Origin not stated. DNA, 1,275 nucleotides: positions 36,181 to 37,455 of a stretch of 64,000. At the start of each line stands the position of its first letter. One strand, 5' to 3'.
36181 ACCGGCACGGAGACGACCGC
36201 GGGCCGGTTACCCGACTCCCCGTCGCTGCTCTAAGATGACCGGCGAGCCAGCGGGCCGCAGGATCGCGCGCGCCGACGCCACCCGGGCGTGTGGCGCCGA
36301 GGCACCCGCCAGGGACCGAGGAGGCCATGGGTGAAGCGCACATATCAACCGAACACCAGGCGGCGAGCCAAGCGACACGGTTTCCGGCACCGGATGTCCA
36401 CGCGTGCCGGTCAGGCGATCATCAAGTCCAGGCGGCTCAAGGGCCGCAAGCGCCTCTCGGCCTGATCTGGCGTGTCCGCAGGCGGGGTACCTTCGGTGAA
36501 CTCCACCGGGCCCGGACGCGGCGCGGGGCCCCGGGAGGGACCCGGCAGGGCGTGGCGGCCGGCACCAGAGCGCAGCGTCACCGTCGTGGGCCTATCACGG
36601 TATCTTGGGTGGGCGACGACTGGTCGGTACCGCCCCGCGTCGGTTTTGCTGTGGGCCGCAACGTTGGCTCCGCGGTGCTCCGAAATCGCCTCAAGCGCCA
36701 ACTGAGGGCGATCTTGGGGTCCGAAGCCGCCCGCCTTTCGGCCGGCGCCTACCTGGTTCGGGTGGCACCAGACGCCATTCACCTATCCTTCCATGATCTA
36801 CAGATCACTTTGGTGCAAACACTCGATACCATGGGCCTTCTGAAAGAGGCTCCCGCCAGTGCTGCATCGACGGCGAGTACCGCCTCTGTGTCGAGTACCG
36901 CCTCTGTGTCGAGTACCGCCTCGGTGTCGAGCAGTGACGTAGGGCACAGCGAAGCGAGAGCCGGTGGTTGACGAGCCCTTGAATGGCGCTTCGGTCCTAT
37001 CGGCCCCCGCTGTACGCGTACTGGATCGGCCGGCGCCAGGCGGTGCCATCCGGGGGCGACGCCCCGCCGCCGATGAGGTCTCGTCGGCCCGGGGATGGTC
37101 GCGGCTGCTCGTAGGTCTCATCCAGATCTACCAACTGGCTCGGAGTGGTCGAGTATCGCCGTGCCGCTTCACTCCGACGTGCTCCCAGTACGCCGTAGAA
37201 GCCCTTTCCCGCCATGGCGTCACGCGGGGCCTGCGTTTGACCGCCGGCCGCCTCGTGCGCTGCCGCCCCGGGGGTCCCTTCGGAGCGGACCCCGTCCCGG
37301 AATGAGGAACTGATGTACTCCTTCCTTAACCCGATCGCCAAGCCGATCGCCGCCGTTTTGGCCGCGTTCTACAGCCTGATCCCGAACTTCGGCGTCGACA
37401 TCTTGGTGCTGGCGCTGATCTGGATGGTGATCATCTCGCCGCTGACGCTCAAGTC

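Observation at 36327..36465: rpmH apparently embedded out-of-frame within the 5' end of rnpA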

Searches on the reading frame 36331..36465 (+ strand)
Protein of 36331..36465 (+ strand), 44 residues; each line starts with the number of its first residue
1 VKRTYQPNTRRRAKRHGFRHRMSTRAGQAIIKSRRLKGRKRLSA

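Call 3: search_protein_families(library=pfam, proteins=[window:36331-36465:+], max_evalue=0.01)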
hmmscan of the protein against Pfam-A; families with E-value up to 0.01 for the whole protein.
window:36331-36465:+ (44 aa): 1 family
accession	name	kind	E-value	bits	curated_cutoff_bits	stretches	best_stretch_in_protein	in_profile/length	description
PF00468.22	Ribosomal_L34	-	1.1e-20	73.7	25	1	1-44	1-44/44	Ribosomal protein L34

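Call 4: search_protein_families(library=ncbifam, proteins=[window:36331-36465:+], max_evalue=0.01)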
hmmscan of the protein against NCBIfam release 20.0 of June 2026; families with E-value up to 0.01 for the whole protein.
window:36331-36465:+ (44 aa): 1 family
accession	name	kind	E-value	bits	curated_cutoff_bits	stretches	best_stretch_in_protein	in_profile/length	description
TIGR01030.1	rpmH_bact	equivalog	1.5e-17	63.5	37.65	1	1-44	1-44/44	50S ribosomal protein L34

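Call 37: find_homologous_proteins(query=window:36331-36462:+, max_evalue=0.001)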
Query window:36331-36462:+ (44 aa): 456 proteins with E <= 0.001 among 456 candidates; the best 120 are listed.
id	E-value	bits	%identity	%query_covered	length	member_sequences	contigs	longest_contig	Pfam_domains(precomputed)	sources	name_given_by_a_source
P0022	4.8e-19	83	100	100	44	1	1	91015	PF00468.23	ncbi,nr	ncbi:MAG TPA: 50S ribosomal protein L34 [Acidimicrobiales bacterium]|nr:50S ribosomal protein L34 [A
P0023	2.6e-18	80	98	100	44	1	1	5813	PF00468.23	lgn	-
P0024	3.6e-17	77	91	100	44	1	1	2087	PF00468.23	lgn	-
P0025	6.5e-17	76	89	100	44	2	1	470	PF00468.23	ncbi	-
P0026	7.1e-17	76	89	100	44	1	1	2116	PF00468.23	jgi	jgi:large subunit ribosomal protein L34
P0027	1.3e-16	75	89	100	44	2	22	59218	PF00468.23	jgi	jgi:large subunit ribosomal protein L34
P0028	1.6e-16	75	91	100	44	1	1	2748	PF00468.23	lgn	-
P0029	2.7e-16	74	89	100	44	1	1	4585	PF00468.23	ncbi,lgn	-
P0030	2.7e-16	74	86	100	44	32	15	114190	PF00468.23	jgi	jgi:large subunit ribosomal protein L34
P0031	2.8e-16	74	86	100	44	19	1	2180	PF00468.23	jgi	jgi:large subunit ribosomal protein L34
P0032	2.8e-16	74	86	100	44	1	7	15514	PF00468.23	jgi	jgi:large subunit ribosomal protein L34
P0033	2.9e-16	74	86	100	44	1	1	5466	PF00468.23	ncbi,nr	ncbi:MAG TPA: 50S ribosomal protein L34 [Acidimicrobiales bacterium]|nr:50S ribosomal protein L34 [A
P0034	3.5e-16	74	86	100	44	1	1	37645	PF00468.23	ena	-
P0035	3.5e-16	74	91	100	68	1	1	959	PF00468.23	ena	-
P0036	3.7e-16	74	86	100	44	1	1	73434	PF00468.23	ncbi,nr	ncbi:MAG TPA: 50S ribosomal protein L34 [Acidimicrobiales bacterium]|nr:50S ribosomal protein L34 [A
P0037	3.8e-16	74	86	100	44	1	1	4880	PF00468.23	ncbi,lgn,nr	ncbi:MAG: 50S ribosomal protein L34 [Acidimicrobiaceae bacterium]|nr:50S ribosomal protein L34 [Acid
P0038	3.9e-16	74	84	100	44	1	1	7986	PF00468.23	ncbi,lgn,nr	ncbi:MAG: large subunit ribosomal protein [Actinomycetota bacterium]|nr:large subunit ribosomal prot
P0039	4.9e-16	74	86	100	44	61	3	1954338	PF00468.23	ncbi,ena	-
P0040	5.2e-16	73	84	100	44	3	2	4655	PF00468.23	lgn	-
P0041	6.2e-16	73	89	100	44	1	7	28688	PF00468.23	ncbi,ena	-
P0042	7.0e-16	73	86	100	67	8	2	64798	PF00468.23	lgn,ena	-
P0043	7.7e-16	73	84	100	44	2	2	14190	PF00468.23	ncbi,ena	-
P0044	8.1e-16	73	86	100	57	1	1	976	PF00468.23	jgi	jgi:large subunit ribosomal protein L34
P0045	9.1e-16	73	89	100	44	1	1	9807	PF00468.23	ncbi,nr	ncbi:MAG TPA: 50S ribosomal protein L34 [Acidimicrobiales bacterium]|nr:50S ribosomal protein L34 [A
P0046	1.0e-15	73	84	100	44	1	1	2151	PF00468.23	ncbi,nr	ncbi:MAG TPA: 50S ribosomal protein L34 [Acidimicrobiales bacterium]|nr:50S ribosomal protein L34 [A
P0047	1.2e-15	72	86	100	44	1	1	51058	PF00468.23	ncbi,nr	ncbi:MAG TPA: 50S ribosomal protein L34 [Acidimicrobiales bacterium]|nr:50S ribosomal protein L34 [A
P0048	1.2e-15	72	84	100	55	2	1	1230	PF00468.23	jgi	-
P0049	1.3e-15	72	84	100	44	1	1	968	PF00468.23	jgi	jgi:large subunit ribosomal protein L34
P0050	1.3e-15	72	86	100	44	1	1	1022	PF00468.23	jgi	-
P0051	1.3e-15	72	86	100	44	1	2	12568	PF00468.23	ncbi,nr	ncbi:MAG: 50S ribosomal protein L34 [Acidimicrobiia bacterium]|nr:50S ribosomal protein L34 [Acidimi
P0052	1.4e-15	72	84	100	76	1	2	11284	PF00468.23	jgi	jgi:large subunit ribosomal protein L34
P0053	1.6e-15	72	82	100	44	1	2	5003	PF00468.23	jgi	jgi:large subunit ribosomal protein L34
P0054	1.7e-15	72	89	100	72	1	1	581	PF00468.23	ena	-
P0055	1.7e-15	72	86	100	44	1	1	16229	PF00468.23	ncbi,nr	ncbi:MAG: 50S ribosomal protein L34 [Actinomycetota bacterium]|nr:50S ribosomal protein L34 [Actinom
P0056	1.8e-15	72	86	100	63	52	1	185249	PF00468.23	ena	-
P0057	1.8e-15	72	82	100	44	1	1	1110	PF00468.23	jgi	jgi:large subunit ribosomal protein L34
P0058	1.9e-15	72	84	100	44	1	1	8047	PF00468.23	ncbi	ncbi:MAG: 50S ribosomal protein L34 [Acidimicrobiia bacterium]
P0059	2.0e-15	72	82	100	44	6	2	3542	PF00468.23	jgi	-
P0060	2.0e-15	72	86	100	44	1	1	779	PF00468.23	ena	-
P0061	2.4e-15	71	84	100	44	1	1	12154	PF00468.23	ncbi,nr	ncbi:MAG TPA: 50S ribosomal protein L34 [Acidimicrobiales bacterium]|nr:50S ribosomal protein L34 [A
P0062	2.6e-15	71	84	100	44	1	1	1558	PF00468.23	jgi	jgi:large subunit ribosomal protein L34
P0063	2.7e-15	71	82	100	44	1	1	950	PF00468.23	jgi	jgi:large subunit ribosomal protein L34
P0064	2.8e-15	71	84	100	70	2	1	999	PF00468.23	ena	-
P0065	2.8e-15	71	86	100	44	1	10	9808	PF00468.23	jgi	jgi:large subunit ribosomal protein L34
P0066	2.8e-15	71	86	100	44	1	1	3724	PF00468.23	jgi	jgi:large subunit ribosomal protein L34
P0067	2.9e-15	71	86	100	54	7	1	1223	PF00468.23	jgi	jgi:large subunit ribosomal protein L34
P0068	3.0e-15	71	89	100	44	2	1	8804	PF00468.23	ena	-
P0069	3.0e-15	71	84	100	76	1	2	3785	PF00468.23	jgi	jgi:large subunit ribosomal protein L34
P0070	3.4e-15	71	86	100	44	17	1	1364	PF00468.23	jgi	jgi:large subunit ribosomal protein L34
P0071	3.5e-15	71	82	100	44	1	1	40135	PF00468.23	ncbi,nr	ncbi:MAG TPA: 50S ribosomal protein L34 [Acidimicrobiales bacterium]|nr:50S ribosomal protein L34 [A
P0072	3.7e-15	71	84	100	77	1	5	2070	PF00468.23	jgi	jgi:large subunit ribosomal protein L34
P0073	3.7e-15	71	82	100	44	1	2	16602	PF00468.23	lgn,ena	-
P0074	3.8e-15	71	82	100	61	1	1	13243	PF00468.23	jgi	jgi:large subunit ribosomal protein L34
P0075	3.8e-15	71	84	100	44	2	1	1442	PF00468.23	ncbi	ncbi:MAG: 50S ribosomal protein L34 [Actinomycetes bacterium]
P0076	4.0e-15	71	80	100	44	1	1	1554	PF00468.23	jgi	jgi:large subunit ribosomal protein L34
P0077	4.0e-15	71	84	100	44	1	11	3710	PF00468.23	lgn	-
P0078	4.2e-15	71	84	100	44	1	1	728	PF00468.23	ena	-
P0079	4.2e-15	71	84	73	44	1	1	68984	PF00468.23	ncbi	ncbi:MAG: 50S ribosomal protein L34 [Acidimicrobiales bacterium]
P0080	4.3e-15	71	82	100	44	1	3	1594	PF00468.23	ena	-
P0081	5.0e-15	70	86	100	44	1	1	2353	PF00468.23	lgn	-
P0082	5.1e-15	70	82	100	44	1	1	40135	PF00468.23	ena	-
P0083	5.1e-15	70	84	100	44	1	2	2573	PF00468.23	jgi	jgi:large subunit ribosomal protein L34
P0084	5.1e-15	70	86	100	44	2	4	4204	PF00468.23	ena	-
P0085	5.2e-15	70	82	100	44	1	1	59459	PF00468.23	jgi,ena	jgi:large subunit ribosomal protein L34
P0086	5.4e-15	70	80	100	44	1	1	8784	PF00468.23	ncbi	ncbi:MAG: 50S ribosomal protein L34 [Acidimicrobiales bacterium]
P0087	5.4e-15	70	84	100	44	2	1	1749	PF00468.23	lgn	-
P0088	5.4e-15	70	86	100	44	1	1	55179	PF00468.23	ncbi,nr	ncbi:MAG TPA: 50S ribosomal protein L34 [Acidimicrobiales bacterium]|nr:50S ribosomal protein L34 [A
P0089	5.6e-15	70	82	100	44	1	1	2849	PF00468.23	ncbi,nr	ncbi:MAG: 50S ribosomal protein L34 [Actinomycetota bacterium]|nr:50S ribosomal protein L34 [Actinom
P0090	5.6e-15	70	82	100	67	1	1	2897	PF00468.23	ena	-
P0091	5.8e-15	70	82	100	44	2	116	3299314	PF00468.23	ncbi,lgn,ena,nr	ncbi:MAG: 50S ribosomal protein L34 [Ilumatobacteraceae bacterium]|nr:MAG: 50S ribosomal protein L34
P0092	5.8e-15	70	82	100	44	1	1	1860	PF00468.23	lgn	-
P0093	6.1e-15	70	86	100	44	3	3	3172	PF00468.23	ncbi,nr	ncbi:MAG: 50S ribosomal protein L34 [Acidimicrobiia bacterium]|nr:50S ribosomal protein L34 [Acidimi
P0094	6.1e-15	70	86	100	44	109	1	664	PF00468.23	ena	-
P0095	6.2e-15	70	82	100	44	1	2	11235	PF00468.23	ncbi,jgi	jgi:large subunit ribosomal protein L34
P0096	6.3e-15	70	86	100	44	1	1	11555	PF00468.23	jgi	jgi:large subunit ribosomal protein L34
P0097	6.4e-15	70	86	100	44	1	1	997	PF00468.23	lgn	-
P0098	6.6e-15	70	86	100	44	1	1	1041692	PF00468.23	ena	-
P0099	7.1e-15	70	84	100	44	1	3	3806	PF00468.23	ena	-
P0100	7.3e-15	70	87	68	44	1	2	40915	PF00468.23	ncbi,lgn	ncbi:MAG: 50S ribosomal protein L34 [Thermoleophilia bacterium]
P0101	7.3e-15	70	84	100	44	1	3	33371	PF00468.23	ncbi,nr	ncbi:MAG: 50S ribosomal protein L34 [Acidimicrobiales bacterium]|nr:50S ribosomal protein L34 [Actin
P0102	7.8e-15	70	82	100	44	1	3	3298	PF00468.23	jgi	jgi:large subunit ribosomal protein L34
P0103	7.9e-15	70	84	100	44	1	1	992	PF00468.23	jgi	-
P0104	7.9e-15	70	87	70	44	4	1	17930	PF00468.23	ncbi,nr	ncbi:MAG TPA: 50S ribosomal protein L34 [Acidimicrobiales bacterium]|nr:50S ribosomal protein L34 [A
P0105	8.0e-15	70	87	70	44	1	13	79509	PF00468.23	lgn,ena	-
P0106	8.0e-15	70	84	100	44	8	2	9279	PF00468.23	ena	-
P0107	8.1e-15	70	84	100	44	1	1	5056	PF00468.23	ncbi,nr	ncbi:MAG: 50S ribosomal protein L34 [Actinomycetota bacterium]|nr:50S ribosomal protein L34 [Actinom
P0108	8.5e-15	70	82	100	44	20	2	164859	PF00468.23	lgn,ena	-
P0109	8.9e-15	70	84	100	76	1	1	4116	PF00468.23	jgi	jgi:large subunit ribosomal protein L34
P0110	9.0e-15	70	86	100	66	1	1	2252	PF00468.23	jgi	jgi:large subunit ribosomal protein L34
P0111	9.4e-15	70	82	100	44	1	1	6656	PF00468.23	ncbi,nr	ncbi:MAG TPA: 50S ribosomal protein L34 [Acidimicrobiales bacterium]|nr:50S ribosomal protein L34 [A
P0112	9.5e-15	70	82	100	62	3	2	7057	PF00468.23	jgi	jgi:large subunit ribosomal protein L34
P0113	9.7e-15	70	86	100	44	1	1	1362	PF00468.23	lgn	-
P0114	1.0e-14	70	86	100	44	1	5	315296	PF00468.23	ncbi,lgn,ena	-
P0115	1.0e-14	70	84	100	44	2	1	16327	PF00468.23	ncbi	ncbi:MAG: 50S ribosomal protein L34 [Acidimicrobiales bacterium]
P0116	1.0e-14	70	82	100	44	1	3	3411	PF00468.23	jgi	jgi:large subunit ribosomal protein L34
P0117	1.1e-14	70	84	100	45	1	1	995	PF00468.23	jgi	jgi:large subunit ribosomal protein L34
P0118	1.1e-14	69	82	100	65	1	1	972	PF00468.23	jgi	-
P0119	1.1e-14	69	84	100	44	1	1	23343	PF00468.23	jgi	jgi:large subunit ribosomal protein L34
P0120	1.1e-14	69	82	100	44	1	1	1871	PF00468.23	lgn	-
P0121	1.1e-14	69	84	100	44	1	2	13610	PF00468.23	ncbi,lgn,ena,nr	ncbi:MAG: 50S ribosomal protein L34 [Actinomycetota bacterium]|nr:50S ribosomal protein L34 [Actinom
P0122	1.1e-14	69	82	100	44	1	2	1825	PF00468.23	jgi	jgi:large subunit ribosomal protein L34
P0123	1.2e-14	69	84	100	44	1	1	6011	PF00468.23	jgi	jgi:large subunit ribosomal protein L34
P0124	1.3e-14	69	82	100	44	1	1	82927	PF00468.23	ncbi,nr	ncbi:MAG: 50S ribosomal protein L34 [Acidimicrobiales bacterium]|nr:50S ribosomal protein L34 [Acidi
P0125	1.3e-14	69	84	100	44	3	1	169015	PF00468.23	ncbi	ncbi:MAG: 50S ribosomal protein L34 [Acidimicrobiales bacterium]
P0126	1.3e-14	69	86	100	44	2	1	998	PF00468.23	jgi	-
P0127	1.3e-14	69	86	100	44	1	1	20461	PF00468.23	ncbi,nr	ncbi:MAG: 50S ribosomal protein L34 [Actinobacteria bacterium]|nr:50S ribosomal protein L34 [Actinom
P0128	1.4e-14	69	84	100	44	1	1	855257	PF00468.23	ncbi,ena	-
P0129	1.4e-14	69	80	100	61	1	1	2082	PF00468.23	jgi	jgi:large subunit ribosomal protein L34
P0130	1.4e-14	69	82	100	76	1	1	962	PF00468.23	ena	-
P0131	1.4e-14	69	84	70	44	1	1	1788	PF00468.23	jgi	-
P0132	1.5e-14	69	82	100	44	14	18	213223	PF00468.23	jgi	jgi:large subunit ribosomal protein L34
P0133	1.6e-14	69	84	100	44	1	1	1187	PF00468.23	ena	-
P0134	1.6e-14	69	82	100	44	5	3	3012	PF00468.23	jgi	jgi:large subunit ribosomal protein L34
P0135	1.6e-14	69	84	100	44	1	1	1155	PF00468.23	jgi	jgi:large subunit ribosomal protein L34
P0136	1.6e-14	69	86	100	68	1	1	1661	PF00468.23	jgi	-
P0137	1.6e-14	69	84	100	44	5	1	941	PF00468.23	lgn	-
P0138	1.7e-14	69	81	73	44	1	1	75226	PF00468.23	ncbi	ncbi:MAG: 50S ribosomal protein L34 [Acidimicrobiales bacterium]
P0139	1.7e-14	69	84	100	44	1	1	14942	PF00468.23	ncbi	ncbi:MAG: 50S ribosomal protein L34 [Acidimicrobiales bacterium]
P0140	1.7e-14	69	82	100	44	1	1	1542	PF00468.23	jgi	-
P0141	1.7e-14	69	84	100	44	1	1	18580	PF00468.23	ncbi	ncbi:MAG: 50S ribosomal protein L34 [Acidimicrobiales bacterium]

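Call 38: find_encoding_contigs(protein=P0022, flank=3000, max_places=3)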
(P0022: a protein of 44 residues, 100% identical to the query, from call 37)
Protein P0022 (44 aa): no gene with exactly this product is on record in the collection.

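Call 39: find_encoding_contigs(protein=P0023, flank=3000, max_places=3)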
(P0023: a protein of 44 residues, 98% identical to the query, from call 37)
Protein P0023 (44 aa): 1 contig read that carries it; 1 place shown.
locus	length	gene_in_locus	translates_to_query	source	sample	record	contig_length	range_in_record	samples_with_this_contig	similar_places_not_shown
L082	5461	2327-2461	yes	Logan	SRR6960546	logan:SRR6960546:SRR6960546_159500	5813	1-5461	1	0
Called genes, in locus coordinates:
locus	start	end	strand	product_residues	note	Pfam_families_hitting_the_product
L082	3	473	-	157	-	?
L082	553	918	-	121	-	PF18029:Glyoxalase_6 (weak)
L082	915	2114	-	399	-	PF21088:MS_channel_1st, PF00924:MS_channel_2nd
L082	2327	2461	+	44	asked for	PF00468:Ribosomal_L34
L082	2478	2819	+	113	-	PF00825:Ribonuclease_P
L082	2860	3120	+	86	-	PF01809:YidD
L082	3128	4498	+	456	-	PF02096:60KD_IMP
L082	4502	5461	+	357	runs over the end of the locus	PF14804:Jag_N, PF13083:KH_KhpA-B, PF01424:R3H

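Call 44: find_related_loci(query=A2, collection=metagenome_contigs, flank=1500)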
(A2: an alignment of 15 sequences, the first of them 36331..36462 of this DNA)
Query A2 (44 aa) in metagenome_contigs; peptide patterns used: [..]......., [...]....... (x = any residue, [..] = any of these).
600 stretches matched a pattern (row limit reached: there are more); 581 encode a relative of the query (tblastn E <= 1e-3); the best 80 are kept; 80 distinct loci.
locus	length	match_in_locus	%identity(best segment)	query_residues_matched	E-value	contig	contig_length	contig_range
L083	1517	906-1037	82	1-44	4e-20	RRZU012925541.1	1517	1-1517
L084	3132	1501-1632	82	1-44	3e-20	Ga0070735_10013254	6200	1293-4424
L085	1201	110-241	80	1-44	7e-20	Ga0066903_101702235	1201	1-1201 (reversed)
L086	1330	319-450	80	1-44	8e-20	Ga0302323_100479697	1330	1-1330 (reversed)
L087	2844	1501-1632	82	1-44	1e-19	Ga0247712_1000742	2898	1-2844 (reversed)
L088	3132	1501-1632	80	1-44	9e-20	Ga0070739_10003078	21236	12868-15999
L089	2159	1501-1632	82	1-44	1e-19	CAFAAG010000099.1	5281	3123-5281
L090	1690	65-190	83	1-42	2e-19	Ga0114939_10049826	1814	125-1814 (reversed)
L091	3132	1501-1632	82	1-44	2e-19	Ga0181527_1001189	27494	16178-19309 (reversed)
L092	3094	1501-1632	80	1-44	2e-19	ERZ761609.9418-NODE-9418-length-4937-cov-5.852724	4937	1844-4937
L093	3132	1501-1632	80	1-44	3e-19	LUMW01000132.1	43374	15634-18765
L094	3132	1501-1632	77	1-44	2e-19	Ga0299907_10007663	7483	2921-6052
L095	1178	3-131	86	2-44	3e-19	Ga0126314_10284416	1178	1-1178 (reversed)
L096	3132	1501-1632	80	1-44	5e-19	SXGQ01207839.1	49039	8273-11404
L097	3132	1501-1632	80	1-44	5e-19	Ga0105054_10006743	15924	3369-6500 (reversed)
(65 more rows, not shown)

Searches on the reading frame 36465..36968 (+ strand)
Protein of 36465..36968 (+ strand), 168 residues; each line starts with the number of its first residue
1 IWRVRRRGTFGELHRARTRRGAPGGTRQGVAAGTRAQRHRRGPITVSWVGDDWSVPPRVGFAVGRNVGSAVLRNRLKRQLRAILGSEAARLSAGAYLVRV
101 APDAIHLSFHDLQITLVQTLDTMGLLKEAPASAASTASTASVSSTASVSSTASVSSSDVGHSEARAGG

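Call 59: find_encoding_contigs(protein=P0151, flank=4000, max_places=3)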
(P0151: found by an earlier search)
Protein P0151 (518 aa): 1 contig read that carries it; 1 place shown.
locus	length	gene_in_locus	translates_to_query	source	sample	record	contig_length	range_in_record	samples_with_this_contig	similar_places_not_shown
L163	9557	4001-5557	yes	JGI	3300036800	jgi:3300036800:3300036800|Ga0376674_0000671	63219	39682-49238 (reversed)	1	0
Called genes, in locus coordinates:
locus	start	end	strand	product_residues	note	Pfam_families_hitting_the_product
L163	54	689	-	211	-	PF00578:AhpC-TSA, PF08534:Redoxin, PF10417:1-cysPrx_C (weak)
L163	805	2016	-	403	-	PF21088:MS_channel_1st, PF00924:MS_channel_2nd, PF21082:MS_channel_3rd (weak)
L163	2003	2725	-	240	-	PF01988:VIT1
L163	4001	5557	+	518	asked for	PF02096:60KD_IMP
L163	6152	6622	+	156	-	PF13083:KH_KhpA-B, PF01424:R3H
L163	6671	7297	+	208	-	PF02527:GidB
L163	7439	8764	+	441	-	PF00142:Fer4_NifH (weak), PF01656:CbiA, PF02374:ArsA_ATPase (weak), PF06564:CBP_BcsQ, PF09140:MipZ, PF10609:ParA, PF13614:AAA_31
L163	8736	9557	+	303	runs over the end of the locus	PF02195:ParB_N, PF17762:HTH_ParB, PF23552:ParB_C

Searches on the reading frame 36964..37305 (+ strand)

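Call 3: search_protein_families(library=pfam, proteins=[window:36964-37305:+], max_evalue=0.01)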
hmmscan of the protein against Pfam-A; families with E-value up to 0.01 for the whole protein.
window:36964-37305:+ (113 aa): 1 family
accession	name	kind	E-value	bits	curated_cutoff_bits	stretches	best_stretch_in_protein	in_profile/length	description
PF01809.23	YidD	-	1.2e-22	79.9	27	1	47-111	2-67/67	Putative membrane protein insertion efficiency factor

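Call 4: search_protein_families(library=ncbifam, proteins=[window:36964-37305:+], max_evalue=0.01)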
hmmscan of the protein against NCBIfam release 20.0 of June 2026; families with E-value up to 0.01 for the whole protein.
window:36964-37305:+ (113 aa): 1 family
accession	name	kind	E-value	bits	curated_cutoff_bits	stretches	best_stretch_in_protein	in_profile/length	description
TIGR00278.2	TIGR00278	equivalog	1.5e-17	63.2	40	1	47-106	2-62/64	membrane protein insertion efficiency factor YidD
